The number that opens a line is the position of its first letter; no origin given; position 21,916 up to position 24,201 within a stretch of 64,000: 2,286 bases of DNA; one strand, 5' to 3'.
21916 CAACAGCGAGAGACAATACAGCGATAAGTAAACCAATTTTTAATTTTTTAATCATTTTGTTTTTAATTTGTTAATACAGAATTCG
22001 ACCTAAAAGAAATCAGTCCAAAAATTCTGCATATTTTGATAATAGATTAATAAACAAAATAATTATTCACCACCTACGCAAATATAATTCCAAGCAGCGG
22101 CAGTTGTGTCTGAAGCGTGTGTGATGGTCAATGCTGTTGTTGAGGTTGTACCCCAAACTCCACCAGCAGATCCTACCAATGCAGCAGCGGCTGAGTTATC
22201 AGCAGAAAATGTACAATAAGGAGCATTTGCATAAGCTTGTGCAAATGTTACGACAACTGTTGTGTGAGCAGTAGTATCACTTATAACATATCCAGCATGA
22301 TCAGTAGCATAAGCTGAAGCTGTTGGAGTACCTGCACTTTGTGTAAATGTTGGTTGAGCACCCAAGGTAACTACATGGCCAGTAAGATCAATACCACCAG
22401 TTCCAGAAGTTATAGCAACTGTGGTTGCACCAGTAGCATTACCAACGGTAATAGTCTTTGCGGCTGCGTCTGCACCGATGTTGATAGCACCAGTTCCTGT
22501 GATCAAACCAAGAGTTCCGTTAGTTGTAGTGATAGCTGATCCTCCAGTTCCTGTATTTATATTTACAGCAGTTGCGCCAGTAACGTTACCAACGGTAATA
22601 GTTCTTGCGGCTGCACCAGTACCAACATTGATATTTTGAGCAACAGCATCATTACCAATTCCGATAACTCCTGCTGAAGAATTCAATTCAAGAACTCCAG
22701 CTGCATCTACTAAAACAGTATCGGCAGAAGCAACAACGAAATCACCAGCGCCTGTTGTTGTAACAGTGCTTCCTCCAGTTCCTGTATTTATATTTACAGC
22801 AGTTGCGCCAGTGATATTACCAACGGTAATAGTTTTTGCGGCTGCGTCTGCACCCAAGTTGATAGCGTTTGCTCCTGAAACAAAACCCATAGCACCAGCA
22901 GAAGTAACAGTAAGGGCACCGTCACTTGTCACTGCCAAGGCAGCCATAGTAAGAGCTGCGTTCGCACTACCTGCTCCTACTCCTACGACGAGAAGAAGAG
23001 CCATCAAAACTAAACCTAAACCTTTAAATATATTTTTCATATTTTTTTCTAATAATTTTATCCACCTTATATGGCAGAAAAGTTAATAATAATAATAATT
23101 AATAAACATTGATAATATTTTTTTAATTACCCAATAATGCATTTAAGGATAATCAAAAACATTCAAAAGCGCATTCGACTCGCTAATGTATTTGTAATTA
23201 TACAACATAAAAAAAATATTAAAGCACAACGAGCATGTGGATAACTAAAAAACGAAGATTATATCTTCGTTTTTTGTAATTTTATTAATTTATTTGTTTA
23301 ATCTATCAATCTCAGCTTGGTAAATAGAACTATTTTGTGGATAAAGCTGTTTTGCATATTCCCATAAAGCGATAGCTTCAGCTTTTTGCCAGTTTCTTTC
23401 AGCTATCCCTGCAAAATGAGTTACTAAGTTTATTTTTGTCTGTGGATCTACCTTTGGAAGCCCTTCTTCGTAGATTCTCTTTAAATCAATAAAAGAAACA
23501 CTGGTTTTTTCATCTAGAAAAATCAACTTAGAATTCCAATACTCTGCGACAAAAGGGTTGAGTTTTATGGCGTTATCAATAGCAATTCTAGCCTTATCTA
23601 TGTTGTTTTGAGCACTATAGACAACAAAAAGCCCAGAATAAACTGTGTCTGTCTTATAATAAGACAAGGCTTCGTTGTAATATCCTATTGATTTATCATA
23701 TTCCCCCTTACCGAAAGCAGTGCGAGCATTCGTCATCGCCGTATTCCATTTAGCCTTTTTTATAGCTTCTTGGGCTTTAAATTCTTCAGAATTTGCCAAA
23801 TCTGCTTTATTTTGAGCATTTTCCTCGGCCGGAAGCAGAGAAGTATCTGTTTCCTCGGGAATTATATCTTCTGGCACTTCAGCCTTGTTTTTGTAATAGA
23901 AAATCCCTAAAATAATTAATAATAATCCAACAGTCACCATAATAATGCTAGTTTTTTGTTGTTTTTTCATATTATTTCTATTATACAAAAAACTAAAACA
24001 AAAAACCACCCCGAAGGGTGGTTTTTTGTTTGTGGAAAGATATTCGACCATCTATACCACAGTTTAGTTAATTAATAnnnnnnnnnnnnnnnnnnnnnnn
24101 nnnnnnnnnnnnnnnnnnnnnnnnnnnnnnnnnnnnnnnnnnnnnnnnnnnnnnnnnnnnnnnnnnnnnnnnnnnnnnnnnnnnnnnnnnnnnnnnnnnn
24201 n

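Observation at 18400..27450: Nine-kb island of secreted/surface proteins with peptidoglycan-binding-like modules, Fn3-like repeats, Gly/Thr repeats and a 1120-aa protein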

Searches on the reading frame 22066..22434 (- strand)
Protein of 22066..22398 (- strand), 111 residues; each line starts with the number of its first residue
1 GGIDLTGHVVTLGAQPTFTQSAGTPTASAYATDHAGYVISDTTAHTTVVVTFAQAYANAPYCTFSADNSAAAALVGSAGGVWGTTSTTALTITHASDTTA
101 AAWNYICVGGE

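Call 35: find_homologous_proteins(query=window:22066-22398:-, max_evalue=0.01)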
Query window:22066-22398:-: 51 candidates shared short words with the query, none scored E <= 0.01.

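Call 44: search_protein_representatives(alignment_id=A3)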
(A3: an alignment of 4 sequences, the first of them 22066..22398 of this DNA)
Query: 4 sequences, 112 profile positions. Proteins with E-value up to 0.001 (for the whole library): 624; up to 1e-10: 29; up to 1e-30: 2. The best 150 are listed.
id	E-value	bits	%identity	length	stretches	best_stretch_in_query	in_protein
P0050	8.8e-52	190.1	-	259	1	1-112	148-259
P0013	7.3e-44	164.5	-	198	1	1-112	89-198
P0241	4.2e-28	113.8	-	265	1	2-110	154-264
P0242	7.4e-28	113.0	-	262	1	11-110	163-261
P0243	1.8e-23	98.9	-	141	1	2-112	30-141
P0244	2.5e-23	98.4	-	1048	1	1-110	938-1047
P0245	2.8e-23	98.2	-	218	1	3-110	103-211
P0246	3.2e-21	91.6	-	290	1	20-110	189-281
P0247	5.2e-20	87.7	-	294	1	11-109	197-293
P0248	8.1e-19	83.9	-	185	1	4-108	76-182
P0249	2.4e-18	82.3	-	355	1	13-110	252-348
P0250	1.4e-17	79.9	-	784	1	16-110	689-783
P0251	1.7e-17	79.6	-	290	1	9-110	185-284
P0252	7.7e-17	77.5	-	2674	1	16-109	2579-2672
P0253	8.9e-16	74.1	-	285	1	2-111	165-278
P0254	9.3e-16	74.0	-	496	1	11-107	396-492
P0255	4.0e-15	72.0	-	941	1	3-109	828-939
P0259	8.2e-14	67.8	-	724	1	3-110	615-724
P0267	8.9e-11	58.0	-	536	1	15-111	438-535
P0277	8.5e-10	54.8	-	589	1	7-111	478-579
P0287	8.9e-09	51.5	-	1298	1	8-109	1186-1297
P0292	1.7e-08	50.6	-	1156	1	11-111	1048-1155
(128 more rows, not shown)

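Call 45: search_protein_families(library=pfam, proteins=[P0244, P0250, P0255, P0259, P0287, P0292, P0254, P0267, P0277, P0241], max_evalue=0.01)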
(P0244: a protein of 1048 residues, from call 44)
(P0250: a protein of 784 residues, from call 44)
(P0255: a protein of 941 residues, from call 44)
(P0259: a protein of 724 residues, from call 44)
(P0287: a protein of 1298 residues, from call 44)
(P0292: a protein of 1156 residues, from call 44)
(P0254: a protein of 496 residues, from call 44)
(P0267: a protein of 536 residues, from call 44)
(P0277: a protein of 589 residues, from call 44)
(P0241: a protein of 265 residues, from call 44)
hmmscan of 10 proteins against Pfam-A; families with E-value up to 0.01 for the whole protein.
P0244 (1048 aa): 0 families

P0250 (784 aa): 0 families

P0255 (941 aa): 1 family
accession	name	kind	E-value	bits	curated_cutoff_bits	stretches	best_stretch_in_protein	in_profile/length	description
PF01391.23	Collagen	-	5.9e-09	36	27.2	1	229-284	1-56/60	Collagen triple helix repeat (20 copies)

P0259 (724 aa): 0 families

P0287 (1298 aa): 0 families

P0292 (1156 aa): 0 families

P0254 (496 aa): 0 families

P0267 (536 aa): 0 families

P0277 (589 aa): 0 families

P0241 (265 aa): 0 families

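Call 56: predict_structure(alignment_id=A4)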
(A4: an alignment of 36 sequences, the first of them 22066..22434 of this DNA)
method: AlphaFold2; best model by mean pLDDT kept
length: 123 residues; sequences in the alignment: 36
mean_pLDDT: 91.8   pTM: 0.83
mean pLDDT of the five models: 91.8, 91.5, 90.7, 90.7, 90.5
residues with pLDDT >= 90: 93; 70-90: 20; 50-70: 9; < 50: 1
segments of 3 or more residues with pLDDT < 50: none
pLDDT, mean of each block of 10 residues (from residue 1): 63 80 92 96 95 98 96 98 97 97 98 97 77
secondary structure, 60 per line:
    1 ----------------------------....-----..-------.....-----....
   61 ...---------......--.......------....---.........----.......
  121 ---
elements in order: E29-32 E47-51 E57-63 E73-78 H81-87 E94-97 E101-109 E114-120

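Call 81: find_related_loci(query=A3, collection=viral_contigs, flank=6000)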
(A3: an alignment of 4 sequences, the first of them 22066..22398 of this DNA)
Query A3 (111 aa) in viral_contigs; peptide patterns used: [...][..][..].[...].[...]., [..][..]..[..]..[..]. (x = any residue, [..] = any of these).
50 stretches matched a pattern, but none encodes a relative of the query by tblastn (E <= 1e-3).

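Call 82: find_related_loci(query=A3, collection=metagenome_contigs, flank=6000)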
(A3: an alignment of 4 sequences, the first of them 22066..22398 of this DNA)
Query A3 (111 aa) in metagenome_contigs; peptide patterns used: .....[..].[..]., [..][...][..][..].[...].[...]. (x = any residue, [..] = any of these).
244 stretches matched a pattern; 5 encode a relative of the query (tblastn E <= 1e-3); 5 distinct loci.
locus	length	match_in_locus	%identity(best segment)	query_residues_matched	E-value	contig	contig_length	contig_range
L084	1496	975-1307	74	1-111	6e-32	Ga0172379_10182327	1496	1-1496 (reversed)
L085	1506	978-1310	51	2-111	2e-20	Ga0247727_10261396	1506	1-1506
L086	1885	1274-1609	52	1-111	3e-20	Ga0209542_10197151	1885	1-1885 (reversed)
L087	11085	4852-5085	60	31-108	4e-16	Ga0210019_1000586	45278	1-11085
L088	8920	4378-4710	54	2-111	3e-15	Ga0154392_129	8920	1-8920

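Call 90: fold_search(model_id=the predicted structure, library=viral)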
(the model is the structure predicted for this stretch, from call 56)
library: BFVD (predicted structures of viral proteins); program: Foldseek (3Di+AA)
matches with E <= 10: 424; with E <= 0.001: 5
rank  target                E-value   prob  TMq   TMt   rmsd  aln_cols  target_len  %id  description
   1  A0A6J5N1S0            1.6e-07  1.00  0.74  0.12   3.9       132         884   26  Uncharacterized protein [uncultured Caudovirales phage]
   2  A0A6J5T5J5            3.3e-05  1.00  0.61  0.14   3.1       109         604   30  Uncharacterized protein [uncultured Caudovirales phage]
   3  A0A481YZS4            4.8e-04  1.00  0.63  0.17   7.0       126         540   19  Putative tail fiber protein [Marseillevirus LCMAC202]
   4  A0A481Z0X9            5.4e-04  1.00  0.67  0.31   6.6       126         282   16  Uncharacterized protein (Fragment) [Marseillevirus LCMAC202]
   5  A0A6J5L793            7.7e-04  1.00  0.62  0.45   7.1       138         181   17  Uncharacterized protein [uncultured Caudovirales phage]
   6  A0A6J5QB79            4.9e-03  1.00  0.45  0.19   8.5       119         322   24  Putative tail fiber protein gp53-like C-terminal domain-containing protein [uncultured Caudovirales phage]
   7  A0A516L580            1.5e-02  1.00  0.40  0.45   4.0        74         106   15  (no name in the UniProt tables at hand)
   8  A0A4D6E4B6            1.6e-02  1.00  0.43  0.30   4.3        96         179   10  (no name in the UniProt tables at hand)
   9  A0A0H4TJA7            1.6e-02  1.00  0.44  0.20   7.1        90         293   19  (no name in the UniProt tables at hand)
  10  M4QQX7                1.7e-02  0.94  0.37  0.28  18.1       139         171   16  (no name in the UniProt tables at hand)
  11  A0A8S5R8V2            2.5e-02  0.98  0.40  0.41   6.8       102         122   15  Uncharacterized protein [virus sp. cti5L29]
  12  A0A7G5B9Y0            2.6e-02  0.99  0.46  0.43  10.8       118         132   17  K1 capsule-specific polysaccharide lyase C-terminal domain-containing protein [Ralstonia phage Firinga]
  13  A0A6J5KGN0            2.8e-02  0.99  0.45  0.30   9.0       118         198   12  Uncharacterized protein [uncultured Caudovirales phage]
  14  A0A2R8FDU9            2.8e-02  0.82  0.35  0.18  16.2       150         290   17  Collagen-like protein [Brazilian cedratvirus IHUMI]
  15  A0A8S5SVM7            4.0e-02  1.00  0.43  0.35   4.7        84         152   17  Putative tail fiber protein [Myoviridae sp. ctBTH15]
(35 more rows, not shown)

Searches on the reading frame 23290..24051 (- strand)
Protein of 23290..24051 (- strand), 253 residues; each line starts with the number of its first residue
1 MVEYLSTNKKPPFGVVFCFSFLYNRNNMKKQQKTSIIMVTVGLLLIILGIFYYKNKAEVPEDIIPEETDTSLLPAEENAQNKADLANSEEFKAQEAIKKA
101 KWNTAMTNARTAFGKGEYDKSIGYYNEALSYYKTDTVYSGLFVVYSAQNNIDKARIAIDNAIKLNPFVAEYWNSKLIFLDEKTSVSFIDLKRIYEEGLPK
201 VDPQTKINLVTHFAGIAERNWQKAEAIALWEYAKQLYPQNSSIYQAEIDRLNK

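Call 3: search_protein_families(library=pfam, proteins=[window:23290-24051:-], max_evalue=0.1)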
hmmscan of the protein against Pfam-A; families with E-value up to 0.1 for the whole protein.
window:23290-24051:- (253 aa): 11 families
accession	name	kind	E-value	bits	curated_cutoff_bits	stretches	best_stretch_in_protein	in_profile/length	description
PF07719.23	TPR_2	-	6.5e-08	32.6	27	1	109-134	8-33/34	Tetratricopeptide repeat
PF00515.34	TPR_1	-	0.00015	21.9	27.8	0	113-132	12-31/34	Tetratricopeptide repeat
PF13432.12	TPR_16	-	0.0011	19.8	32.7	0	145-174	7-36/65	Tetratricopeptide repeat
PF14559.12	TPR_19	-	0.0016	19.2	25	1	113-173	2-63/68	Tetratricopeptide repeat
PF14037.11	YoqO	-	0.0081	17.1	27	1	9-51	29-70/116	YoqO-like protein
PF13181.12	TPR_8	-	0.0087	16.6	25.7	0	144-166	10-32/34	Tetratricopeptide repeat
PF20712.2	CyanoTRADDas_TM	-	0.015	15.8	24.3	1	24-60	2-38/68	Cyanobacterial TRADD-N associated 2-Transmembrane domain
PF13428.12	TPR_14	-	0.022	15.9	23.5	0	143-172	9-38/44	Tetratricopeptide repeat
PF12684.13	DUF3799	-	0.06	13.5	26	0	92-160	127-194/233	PDDEXK-like domain of unknown function (DUF3799)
PF05814.16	Ac76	-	0.08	13.4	22.5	0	15-67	9-59/83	Orf76 (Ac76)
PF13424.12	TPR_12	-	0.093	13.4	30.1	0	107-155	8-65/77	Tetratricopeptide repeat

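Call 9: search_protein_families(library=ncbifam, proteins=[window:23290-23970:-], max_evalue=0.1)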
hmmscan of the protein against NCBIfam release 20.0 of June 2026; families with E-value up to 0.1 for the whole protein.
window:23290-23970:- (226 aa): 3 families
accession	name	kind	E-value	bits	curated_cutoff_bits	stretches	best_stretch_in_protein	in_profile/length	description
NF040514.1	CAL67264_fam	equivalog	0.0025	18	50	1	8-30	10-32/57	CAL67264 family membrane protein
TIGR00990.1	3a0801s09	subfamily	0.029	13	757.25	1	51-139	103-191/615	mitochondrial import receptor subunit TOM70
NF033758.1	gliding_GltE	equivalog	0.055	12.4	225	0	113-153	295-335/411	adventurous gliding motility TPR repeat lipoprotein GltE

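Call 14: search_protein_families(library=phrogs, proteins=[window:23290-23970:-], max_evalue=0.01)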
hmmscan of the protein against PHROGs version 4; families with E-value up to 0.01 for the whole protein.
window:23290-23970:- (226 aa): 0 families
